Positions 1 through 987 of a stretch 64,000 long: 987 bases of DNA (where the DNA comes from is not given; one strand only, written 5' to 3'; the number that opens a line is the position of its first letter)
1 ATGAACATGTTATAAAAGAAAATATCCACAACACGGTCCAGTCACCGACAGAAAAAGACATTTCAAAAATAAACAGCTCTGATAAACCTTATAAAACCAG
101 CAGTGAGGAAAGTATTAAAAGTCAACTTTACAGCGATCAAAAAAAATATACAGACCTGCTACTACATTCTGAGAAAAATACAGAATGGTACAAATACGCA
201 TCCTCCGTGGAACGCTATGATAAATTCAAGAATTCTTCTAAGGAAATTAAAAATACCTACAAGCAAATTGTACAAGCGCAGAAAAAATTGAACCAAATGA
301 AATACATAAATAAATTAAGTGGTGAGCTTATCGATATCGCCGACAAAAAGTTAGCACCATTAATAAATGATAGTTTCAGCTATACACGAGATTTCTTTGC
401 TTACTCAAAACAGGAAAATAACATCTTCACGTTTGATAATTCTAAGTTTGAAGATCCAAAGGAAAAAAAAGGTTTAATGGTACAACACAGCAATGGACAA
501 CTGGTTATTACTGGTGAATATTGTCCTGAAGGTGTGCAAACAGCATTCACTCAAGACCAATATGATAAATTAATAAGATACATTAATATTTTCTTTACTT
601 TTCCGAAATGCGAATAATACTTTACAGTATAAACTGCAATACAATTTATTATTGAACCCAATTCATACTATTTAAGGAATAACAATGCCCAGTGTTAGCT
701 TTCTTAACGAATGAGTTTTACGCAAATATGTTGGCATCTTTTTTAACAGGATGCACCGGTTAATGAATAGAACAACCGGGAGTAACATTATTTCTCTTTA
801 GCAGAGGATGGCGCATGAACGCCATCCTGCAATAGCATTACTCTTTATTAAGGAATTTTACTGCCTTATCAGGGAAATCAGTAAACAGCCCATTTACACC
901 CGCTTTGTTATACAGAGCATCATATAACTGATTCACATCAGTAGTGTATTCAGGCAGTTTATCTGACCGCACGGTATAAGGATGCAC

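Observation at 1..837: AT-rich unknown gene at the 5' edge, downstream of glpQ, that looks foreign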

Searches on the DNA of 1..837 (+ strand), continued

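Call 72: get_annotated_region(hit=H59, flank=3000)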
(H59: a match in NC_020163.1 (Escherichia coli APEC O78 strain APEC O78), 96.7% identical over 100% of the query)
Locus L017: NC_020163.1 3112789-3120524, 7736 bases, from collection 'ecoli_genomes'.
description: Escherichia coli APEC O78, complete sequence
organism: Escherichia coli APEC O78 strain APEC O78 (NCBI taxid 1274814)
replicon: chromosome; assembly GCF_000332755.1
host: -; source: -; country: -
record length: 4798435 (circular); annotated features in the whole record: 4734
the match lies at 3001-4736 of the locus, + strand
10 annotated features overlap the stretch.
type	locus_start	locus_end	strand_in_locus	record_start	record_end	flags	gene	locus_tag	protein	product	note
CDS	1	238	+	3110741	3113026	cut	nrdA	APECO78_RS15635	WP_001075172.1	class 1a ribonucleoside-diphosphate reductase subunit alpha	-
CDS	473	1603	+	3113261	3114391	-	nrdB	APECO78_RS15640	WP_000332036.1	class Ia ribonucleoside-diphosphate reductase subunit beta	-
CDS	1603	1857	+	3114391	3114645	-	yfaE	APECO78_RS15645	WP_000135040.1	ferredoxin-like diferric-tyrosyl radical cofactor maintenance protein YfaE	-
CDS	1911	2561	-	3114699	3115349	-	inaA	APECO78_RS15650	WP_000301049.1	lipopolysaccharide kinase InaA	-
CDS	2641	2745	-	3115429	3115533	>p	-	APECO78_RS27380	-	hypothetical protein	incomplete; partial in the middle of a contig; missing N-terminus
CDS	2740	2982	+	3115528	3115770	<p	-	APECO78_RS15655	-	LysR family transcriptional regulator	incomplete; partial in the middle of a contig; missing N-terminus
CDS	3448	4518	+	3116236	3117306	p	-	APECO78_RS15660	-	hypothetical protein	frameshifted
CDS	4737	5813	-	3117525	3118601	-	glpQ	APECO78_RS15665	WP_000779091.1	glycerophosphodiester phosphodiesterase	-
CDS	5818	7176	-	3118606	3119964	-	glpT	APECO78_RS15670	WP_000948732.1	glycerol-3-phosphate transporter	-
CDS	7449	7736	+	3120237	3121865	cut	glpA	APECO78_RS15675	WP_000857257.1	anaerobic glycerol-3-phosphate dehydrogenase subunit A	-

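Call 73: get_annotated_region(hit=H45, flank=3000)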
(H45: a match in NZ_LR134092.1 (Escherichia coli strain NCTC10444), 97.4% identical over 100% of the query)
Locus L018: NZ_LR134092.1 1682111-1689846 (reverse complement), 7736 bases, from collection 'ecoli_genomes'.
description: Escherichia coli strain NCTC10444 chromosome 1, complete sequence
organism: Escherichia coli strain NCTC10444 (NCBI taxid 562)
replicon: chromosome; assembly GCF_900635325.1
host: Calf; source: not available: to be reported later; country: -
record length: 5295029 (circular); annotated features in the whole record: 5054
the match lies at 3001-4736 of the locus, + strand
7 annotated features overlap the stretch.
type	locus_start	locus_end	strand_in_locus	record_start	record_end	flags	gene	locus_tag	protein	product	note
CDS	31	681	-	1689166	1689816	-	inaA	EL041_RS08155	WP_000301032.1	lipopolysaccharide kinase InaA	-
CDS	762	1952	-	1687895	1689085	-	-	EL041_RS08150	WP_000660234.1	MFS transporter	-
CDS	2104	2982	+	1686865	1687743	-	-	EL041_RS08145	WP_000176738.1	LysR family transcriptional regulator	-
CDS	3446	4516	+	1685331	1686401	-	-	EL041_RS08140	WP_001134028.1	hypothetical protein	-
CDS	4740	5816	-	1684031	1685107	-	glpQ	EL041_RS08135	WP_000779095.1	glycerophosphodiester phosphodiesterase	-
CDS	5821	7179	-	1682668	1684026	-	glpT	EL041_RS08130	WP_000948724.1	glycerol-3-phosphate transporter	-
CDS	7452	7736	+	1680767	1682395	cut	glpA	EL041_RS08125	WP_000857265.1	anaerobic glycerol-3-phosphate dehydrogenase subunit A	-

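Call 74: get_annotated_region(hit=H72, flank=3000)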
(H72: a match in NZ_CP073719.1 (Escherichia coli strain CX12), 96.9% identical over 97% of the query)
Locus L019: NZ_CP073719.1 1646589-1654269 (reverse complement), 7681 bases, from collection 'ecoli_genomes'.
description: Escherichia coli strain CX12 chromosome, complete genome
organism: Escherichia coli strain CX12 (NCBI taxid 562)
replicon: chromosome; assembly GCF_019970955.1
host: -; source: -; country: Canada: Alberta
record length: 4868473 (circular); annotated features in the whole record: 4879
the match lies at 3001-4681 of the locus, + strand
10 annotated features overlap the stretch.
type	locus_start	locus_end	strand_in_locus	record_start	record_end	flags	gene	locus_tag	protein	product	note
CDS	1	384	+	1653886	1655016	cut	nrdB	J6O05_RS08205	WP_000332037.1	class Ia ribonucleoside-diphosphate reductase subunit beta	-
CDS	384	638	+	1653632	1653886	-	yfaE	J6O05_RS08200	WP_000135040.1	ferredoxin-like diferric-tyrosyl radical cofactor maintenance protein YfaE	-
CDS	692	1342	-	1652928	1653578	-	inaA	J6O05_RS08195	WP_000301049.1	lipopolysaccharide kinase InaA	-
CDS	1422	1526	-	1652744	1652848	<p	-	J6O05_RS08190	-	hypothetical protein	incomplete; partial in the middle of a contig; missing N-terminus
CDS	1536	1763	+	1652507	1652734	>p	-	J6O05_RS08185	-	LysR family transcriptional regulator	incomplete; partial in the middle of a contig; missing N-terminus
CDS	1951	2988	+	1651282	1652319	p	-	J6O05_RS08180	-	IS630-like element ISAeme16 family transposase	internal stop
CDS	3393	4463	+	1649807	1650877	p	-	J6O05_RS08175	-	hypothetical protein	frameshifted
CDS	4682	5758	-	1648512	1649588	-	glpQ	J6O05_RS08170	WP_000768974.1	glycerophosphodiester phosphodiesterase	-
CDS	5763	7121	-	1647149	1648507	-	glpT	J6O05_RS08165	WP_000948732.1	glycerol-3-phosphate transporter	-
CDS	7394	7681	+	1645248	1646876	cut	glpA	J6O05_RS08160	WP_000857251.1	anaerobic glycerol-3-phosphate dehydrogenase subunit A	-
